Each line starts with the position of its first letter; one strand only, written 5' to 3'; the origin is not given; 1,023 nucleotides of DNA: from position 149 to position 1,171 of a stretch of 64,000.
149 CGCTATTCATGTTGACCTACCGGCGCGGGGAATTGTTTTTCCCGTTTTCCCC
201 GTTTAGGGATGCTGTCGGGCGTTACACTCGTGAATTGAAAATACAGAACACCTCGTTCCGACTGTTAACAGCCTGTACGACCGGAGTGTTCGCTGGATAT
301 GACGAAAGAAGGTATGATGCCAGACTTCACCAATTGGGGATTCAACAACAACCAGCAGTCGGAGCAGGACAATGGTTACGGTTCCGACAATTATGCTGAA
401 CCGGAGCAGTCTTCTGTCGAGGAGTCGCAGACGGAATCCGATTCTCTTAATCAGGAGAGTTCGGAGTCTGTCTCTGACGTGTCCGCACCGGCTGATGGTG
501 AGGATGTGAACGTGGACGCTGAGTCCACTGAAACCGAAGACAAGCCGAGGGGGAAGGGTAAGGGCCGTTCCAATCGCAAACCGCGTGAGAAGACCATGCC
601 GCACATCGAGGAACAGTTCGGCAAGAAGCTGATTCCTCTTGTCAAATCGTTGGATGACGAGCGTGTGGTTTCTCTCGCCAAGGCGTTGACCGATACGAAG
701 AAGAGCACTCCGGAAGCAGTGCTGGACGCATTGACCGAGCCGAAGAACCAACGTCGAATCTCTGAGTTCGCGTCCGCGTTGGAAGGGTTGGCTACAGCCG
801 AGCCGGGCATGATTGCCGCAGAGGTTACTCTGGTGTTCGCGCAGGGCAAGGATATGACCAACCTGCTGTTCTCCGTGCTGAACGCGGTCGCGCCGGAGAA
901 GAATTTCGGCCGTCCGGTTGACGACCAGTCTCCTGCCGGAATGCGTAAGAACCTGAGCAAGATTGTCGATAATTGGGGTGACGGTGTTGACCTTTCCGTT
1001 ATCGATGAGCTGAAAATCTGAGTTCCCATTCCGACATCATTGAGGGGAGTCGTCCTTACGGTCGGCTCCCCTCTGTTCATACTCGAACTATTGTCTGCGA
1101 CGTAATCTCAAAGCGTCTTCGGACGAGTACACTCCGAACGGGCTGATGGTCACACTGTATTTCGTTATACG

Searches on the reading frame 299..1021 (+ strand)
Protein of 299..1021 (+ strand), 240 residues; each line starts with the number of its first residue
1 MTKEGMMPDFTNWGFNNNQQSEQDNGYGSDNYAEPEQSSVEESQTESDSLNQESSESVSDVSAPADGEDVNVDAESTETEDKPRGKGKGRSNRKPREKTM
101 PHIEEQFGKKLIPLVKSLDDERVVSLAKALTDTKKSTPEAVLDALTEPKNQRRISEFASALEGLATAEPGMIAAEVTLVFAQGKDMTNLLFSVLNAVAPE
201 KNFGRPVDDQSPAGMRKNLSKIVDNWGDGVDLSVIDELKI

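Call 63: search_protein_families(library=phrogs, alignment_id=A3, max_evalue=0.00001)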
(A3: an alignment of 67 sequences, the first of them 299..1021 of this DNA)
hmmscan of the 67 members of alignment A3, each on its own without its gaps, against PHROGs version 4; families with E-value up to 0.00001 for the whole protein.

A. member 1, window:299-1021:+ (240 aa): 0 families

B. families by the number of members that match (of 67 scanned): 61 families (the first 25 are shown)
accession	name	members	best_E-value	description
phrog_19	-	1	3.3e-110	DnaB-like replicative helicase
phrog_5931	-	1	6.3e-71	-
phrog_3757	-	1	1e-62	-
phrog_1423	-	1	2.7e-56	Reverse transcriptase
phrog_506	-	1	1.6e-52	transposase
phrog_243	-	1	5.3e-52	DnaB-like replicative helicase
phrog_968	-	1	1.4e-46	RNA ligase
phrog_239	-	1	2.8e-46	DNA primase/helicase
phrog_192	-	1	9.5e-46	DNA polymerase exonuclease subunit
phrog_11530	-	1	2.6e-40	-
phrog_12300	-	1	6.9e-40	transposase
phrog_3513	-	1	8.9e-38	endolysin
phrog_421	-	1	2.3e-30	unknown function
phrog_14632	-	1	7.9e-29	DNA polymerase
phrog_236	-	1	2.3e-28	nucleotide kinase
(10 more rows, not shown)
